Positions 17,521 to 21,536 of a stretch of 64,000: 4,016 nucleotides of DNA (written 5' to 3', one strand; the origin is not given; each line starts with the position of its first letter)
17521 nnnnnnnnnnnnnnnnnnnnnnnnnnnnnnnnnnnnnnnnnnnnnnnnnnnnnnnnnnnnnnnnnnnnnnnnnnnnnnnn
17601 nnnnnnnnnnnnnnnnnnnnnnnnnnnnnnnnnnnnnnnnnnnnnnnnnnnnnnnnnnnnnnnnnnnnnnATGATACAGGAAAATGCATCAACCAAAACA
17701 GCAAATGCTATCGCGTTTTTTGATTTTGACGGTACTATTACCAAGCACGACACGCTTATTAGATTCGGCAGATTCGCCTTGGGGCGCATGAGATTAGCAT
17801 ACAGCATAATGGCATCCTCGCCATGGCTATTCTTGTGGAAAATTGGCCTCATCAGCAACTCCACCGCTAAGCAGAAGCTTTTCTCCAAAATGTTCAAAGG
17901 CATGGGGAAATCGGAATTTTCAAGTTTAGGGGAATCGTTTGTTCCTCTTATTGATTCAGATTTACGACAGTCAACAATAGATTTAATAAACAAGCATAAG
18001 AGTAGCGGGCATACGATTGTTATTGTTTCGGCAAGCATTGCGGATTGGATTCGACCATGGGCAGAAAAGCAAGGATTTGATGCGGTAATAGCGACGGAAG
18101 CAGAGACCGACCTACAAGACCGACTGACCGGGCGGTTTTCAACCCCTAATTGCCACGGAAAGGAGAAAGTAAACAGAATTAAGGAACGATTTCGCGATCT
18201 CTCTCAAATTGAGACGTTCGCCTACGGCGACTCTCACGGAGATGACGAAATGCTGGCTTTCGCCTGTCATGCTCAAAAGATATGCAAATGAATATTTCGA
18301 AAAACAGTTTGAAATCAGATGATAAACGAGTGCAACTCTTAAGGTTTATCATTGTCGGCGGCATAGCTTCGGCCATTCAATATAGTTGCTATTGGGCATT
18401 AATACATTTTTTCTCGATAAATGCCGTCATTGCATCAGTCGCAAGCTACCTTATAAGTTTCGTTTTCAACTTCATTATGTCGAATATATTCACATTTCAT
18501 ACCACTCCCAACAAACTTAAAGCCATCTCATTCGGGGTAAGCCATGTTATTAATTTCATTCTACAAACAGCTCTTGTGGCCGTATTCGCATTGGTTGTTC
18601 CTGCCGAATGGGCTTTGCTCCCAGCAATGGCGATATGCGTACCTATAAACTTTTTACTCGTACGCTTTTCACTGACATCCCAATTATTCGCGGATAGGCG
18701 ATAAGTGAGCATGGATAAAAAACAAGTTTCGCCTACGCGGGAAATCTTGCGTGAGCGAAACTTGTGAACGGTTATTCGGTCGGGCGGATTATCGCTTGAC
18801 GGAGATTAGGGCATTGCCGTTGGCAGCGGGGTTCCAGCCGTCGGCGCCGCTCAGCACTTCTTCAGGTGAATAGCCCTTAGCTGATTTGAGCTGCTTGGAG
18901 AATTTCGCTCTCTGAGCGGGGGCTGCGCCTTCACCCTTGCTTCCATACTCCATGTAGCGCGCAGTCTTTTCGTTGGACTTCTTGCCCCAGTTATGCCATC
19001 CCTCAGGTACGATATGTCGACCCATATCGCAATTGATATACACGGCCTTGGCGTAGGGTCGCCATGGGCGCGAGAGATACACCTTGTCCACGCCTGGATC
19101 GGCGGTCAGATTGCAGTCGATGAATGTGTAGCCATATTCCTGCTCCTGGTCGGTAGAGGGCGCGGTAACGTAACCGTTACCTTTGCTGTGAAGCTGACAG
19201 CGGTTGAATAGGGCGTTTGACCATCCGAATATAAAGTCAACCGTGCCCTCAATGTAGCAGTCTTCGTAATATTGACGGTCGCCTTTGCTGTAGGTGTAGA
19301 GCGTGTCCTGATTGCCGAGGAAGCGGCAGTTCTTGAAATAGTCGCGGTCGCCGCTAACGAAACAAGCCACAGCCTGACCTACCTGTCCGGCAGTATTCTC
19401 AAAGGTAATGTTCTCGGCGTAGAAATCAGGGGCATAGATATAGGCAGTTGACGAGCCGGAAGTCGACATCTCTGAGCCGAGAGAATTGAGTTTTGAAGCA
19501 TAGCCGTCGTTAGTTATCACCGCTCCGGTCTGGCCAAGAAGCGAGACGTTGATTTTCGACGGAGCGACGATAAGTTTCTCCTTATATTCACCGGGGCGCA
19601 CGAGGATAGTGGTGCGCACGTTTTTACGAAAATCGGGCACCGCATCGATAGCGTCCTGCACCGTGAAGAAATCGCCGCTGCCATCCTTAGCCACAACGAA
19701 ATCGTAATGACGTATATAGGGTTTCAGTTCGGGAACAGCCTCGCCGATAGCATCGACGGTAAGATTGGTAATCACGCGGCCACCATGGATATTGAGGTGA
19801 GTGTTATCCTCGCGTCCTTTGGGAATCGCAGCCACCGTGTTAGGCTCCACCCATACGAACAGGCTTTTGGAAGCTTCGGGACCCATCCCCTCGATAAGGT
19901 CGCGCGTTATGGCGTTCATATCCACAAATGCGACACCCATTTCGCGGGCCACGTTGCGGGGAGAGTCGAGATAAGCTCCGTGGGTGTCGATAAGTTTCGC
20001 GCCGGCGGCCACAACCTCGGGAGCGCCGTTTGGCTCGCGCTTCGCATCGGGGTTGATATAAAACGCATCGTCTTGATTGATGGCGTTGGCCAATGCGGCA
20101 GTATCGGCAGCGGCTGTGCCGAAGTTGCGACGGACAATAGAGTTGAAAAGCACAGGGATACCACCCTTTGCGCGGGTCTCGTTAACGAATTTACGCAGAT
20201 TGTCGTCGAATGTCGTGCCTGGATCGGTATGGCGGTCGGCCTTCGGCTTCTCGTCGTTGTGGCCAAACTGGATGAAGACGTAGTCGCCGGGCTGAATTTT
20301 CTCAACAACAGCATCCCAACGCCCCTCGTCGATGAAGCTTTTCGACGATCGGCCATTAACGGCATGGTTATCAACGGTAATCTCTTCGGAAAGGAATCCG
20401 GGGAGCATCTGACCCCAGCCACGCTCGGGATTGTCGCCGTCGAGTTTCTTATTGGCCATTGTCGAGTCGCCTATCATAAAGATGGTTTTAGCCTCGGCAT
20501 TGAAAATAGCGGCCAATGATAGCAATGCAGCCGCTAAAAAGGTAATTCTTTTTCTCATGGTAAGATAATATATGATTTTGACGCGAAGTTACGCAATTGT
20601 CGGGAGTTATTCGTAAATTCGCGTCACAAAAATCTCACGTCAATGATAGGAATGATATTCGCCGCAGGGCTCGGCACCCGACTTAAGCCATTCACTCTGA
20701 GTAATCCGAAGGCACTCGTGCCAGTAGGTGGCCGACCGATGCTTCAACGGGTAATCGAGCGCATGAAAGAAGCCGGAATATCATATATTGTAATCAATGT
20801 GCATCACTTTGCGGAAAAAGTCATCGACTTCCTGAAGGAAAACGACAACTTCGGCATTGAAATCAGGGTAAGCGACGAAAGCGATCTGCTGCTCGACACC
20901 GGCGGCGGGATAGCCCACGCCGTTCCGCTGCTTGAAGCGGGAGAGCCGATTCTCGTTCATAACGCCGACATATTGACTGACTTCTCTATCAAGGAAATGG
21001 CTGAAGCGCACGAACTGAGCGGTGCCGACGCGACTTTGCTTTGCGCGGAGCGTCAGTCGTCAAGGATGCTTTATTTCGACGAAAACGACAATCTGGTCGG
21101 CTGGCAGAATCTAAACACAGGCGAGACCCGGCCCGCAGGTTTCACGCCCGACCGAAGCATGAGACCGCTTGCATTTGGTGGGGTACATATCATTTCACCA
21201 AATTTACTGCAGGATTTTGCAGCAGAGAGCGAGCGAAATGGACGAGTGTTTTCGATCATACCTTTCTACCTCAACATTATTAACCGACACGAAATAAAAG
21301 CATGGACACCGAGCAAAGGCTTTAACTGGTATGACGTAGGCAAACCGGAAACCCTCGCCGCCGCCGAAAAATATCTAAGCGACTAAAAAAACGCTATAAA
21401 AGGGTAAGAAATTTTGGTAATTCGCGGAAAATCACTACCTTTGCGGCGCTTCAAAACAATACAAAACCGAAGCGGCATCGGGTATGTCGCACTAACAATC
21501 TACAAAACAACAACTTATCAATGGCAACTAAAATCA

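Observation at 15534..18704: Four-gene polyprenyl-phospho-ribose glycosylation cassette lacking the arabinose epimerase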

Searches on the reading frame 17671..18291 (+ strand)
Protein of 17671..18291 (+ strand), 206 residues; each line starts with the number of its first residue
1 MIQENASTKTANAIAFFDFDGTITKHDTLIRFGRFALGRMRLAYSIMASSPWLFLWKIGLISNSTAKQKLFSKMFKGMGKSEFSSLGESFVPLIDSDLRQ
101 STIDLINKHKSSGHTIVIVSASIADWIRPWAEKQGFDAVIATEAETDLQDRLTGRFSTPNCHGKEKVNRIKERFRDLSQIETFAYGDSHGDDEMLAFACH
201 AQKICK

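Call 4: search_protein_families(library=pfam, proteins=[window:17671-18291:+], max_evalue=0.01)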
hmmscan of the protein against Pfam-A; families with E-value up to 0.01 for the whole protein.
window:17671-18291:+ (206 aa): 3 families
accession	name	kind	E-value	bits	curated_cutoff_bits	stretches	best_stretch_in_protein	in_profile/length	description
PF12710.13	HAD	-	1.3e-36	127.3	27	1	15-195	1-188/189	haloacid dehalogenase-like hydrolase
PF08282.18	Hydrolase_3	-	0.0029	17.8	20.9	0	96-140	14-58/255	haloacid dehalogenase-like hydrolase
PF00702.32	Hydrolase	-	0.0033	18.3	26.4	0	15-196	4-188/191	haloacid dehalogenase-like hydrolase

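Call 5: search_protein_families(library=ncbifam, proteins=[window:17671-18291:+], max_evalue=0.01)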
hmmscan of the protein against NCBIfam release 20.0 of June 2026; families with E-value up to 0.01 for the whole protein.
window:17671-18291:+ (206 aa): 14 families
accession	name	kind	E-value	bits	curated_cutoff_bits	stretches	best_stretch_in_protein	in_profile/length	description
TIGR01490.1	HAD-SF-IB-hyp1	subfamily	4.1e-39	134.9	98.3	1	14-202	1-194/202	HAD-IB family hydrolase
TIGR01488.1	HAD-SF-IB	subfamily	3.1e-28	98.9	45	1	15-196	2-175/177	HAD-IB family phosphatase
NF052360.1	HolPasePseu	equivalog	2.6e-14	53.4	280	1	14-195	3-188/218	histidinol-phosphatase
TIGR01545.1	YfhB_g-proteo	equivalog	1.6e-07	31.3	259.25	1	11-205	4-201/210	phosphatidylglycerophosphatase C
NF052359.1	HolPaseNeis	equivalog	2.3e-07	30.7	400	1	75-194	65-190/221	histidinol-phosphatase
NF010109.0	PRK13582.1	equivalog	2.8e-05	23.9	133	1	103-198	74-163/205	bifunctional phosphoserine phosphatase/homoserine phosphotransferase ThrH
TIGR00338.1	serB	equivalog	7.6e-05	22.4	144.15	1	103-198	91-187/219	phosphoserine phosphatase SerB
TIGR01491.1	HAD-SF-IB-PSPlk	hypoth_equivalog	0.00014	21.6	151.9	1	95-198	78-182/201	phosphoserine phosphatase-like hydrolase, archaeal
TIGR01489.1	DKMTPPase-SF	subfamily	0.00017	21.7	81.55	0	93-152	68-131/188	MtnX-like HAD-IB family phosphatase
TIGR01484.1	HAD-SF-IIB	subfamily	0.00039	20.5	41.8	0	15-27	2-14/221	HAD-IIB family hydrolase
TIGR00099.1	Cof-subfamily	subfamily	0.0008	19.1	137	0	176-200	201-225/256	Cof-type HAD-IIB family hydrolase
NF006088.0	PRK08238.1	equivalog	0.0027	16.4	351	0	98-149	74-126/482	UbiA family prenyltransferase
TIGR01662.1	HAD-SF-IIIA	subfamily_domain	0.0029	17.7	44.6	0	97-194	25-126/141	HAD-IIIA family hydrolase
NF001216.0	PRK00192.1-2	equivalog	0.0043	16.5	353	0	144-198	160-217/275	mannosyl-3-phosphoglycerate phosphatase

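Call 65: search_solved_structures(query=window:17671-18291:+, max_evalue=0.001, show_alignments=0)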
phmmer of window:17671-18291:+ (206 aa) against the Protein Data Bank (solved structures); distinct sequences matched with E-value up to 0.001: 0.

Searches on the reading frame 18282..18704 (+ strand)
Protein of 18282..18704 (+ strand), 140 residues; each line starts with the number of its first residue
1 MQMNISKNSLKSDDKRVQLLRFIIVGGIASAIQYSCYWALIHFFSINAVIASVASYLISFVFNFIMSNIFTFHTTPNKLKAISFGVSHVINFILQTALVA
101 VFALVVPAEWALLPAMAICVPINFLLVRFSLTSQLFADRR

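Call 4: search_protein_families(library=pfam, proteins=[window:18282-18704:+], max_evalue=0.01)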
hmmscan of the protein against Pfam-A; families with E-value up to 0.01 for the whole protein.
window:18282-18704:+ (140 aa): 1 family
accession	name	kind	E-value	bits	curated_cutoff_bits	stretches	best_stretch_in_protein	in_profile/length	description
PF04138.20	GtrA_DPMS_TM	-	6.1e-19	68.8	26.1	1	21-129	1-114/117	GtrA/DPMS, transmembrane domain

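Call 5: search_protein_families(library=ncbifam, proteins=[window:18282-18704:+], max_evalue=0.01)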
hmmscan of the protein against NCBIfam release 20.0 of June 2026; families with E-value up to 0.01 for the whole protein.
window:18282-18704:+ (140 aa): 0 families

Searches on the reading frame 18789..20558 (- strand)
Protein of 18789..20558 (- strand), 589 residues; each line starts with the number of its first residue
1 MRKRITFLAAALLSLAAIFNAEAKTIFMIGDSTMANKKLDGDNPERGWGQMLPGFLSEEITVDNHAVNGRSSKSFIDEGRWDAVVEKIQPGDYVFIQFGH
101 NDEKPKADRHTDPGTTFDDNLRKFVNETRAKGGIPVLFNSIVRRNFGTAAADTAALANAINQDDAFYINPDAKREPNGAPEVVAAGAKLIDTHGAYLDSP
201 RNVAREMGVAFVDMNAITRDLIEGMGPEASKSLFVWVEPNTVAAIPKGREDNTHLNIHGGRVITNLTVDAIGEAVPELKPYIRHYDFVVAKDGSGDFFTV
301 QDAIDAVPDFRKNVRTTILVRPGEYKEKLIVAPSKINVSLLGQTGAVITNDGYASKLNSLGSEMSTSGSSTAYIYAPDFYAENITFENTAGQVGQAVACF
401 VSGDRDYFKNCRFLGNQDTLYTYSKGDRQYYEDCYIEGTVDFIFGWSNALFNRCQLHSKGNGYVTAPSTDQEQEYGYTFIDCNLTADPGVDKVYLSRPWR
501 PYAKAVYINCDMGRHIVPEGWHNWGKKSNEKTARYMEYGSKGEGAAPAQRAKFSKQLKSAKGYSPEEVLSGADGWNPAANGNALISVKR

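Call 4: search_protein_families(library=pfam, proteins=[window:18789-20558:-], max_evalue=0.01)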
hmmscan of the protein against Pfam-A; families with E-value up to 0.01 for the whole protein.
window:18789-20558:- (589 aa): 3 families
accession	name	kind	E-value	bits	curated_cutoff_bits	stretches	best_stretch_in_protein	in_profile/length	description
PF01095.25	Pectinesterase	-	1.3e-62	211.7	27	1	286-555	1-276/298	Pectinesterase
PF13472.12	Lipase_GDSL_2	-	1.6e-15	58.5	32.9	1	29-215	2-150/178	GDSL-like Lipase/Acylhydrolase family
PF00657.28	Lipase_GDSL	-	3.5e-11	44.1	23.6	1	26-262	1-203/208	GDSL-like Lipase/Acylhydrolase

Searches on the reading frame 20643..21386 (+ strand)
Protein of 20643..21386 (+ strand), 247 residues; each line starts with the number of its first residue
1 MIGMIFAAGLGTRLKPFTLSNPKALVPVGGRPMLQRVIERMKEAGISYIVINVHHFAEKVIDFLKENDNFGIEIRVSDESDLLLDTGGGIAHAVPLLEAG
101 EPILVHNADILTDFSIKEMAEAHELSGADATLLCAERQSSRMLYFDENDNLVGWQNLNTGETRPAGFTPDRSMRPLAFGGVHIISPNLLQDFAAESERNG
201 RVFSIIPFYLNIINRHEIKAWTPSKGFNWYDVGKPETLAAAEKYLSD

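Call 4: search_protein_families(library=pfam, proteins=[window:20643-21386:+], max_evalue=0.01)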
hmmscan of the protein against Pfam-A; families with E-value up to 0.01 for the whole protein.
window:20643-21386:+ (247 aa): 3 families
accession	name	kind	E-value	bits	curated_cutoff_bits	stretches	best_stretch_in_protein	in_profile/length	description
PF00483.29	NTP_transferase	-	2.3e-21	77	21.2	1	3-139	2-140/245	Nucleotidyl transferase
PF12804.13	NTP_transf_3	-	2.3e-14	54.3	27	1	3-145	1-133/160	MobA-like NTP transferase domain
PF01128.25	IspD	-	0.0085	16.3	27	0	3-57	3-55/221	2-C-methyl-D-erythritol 4-phosphate cytidylyltransferase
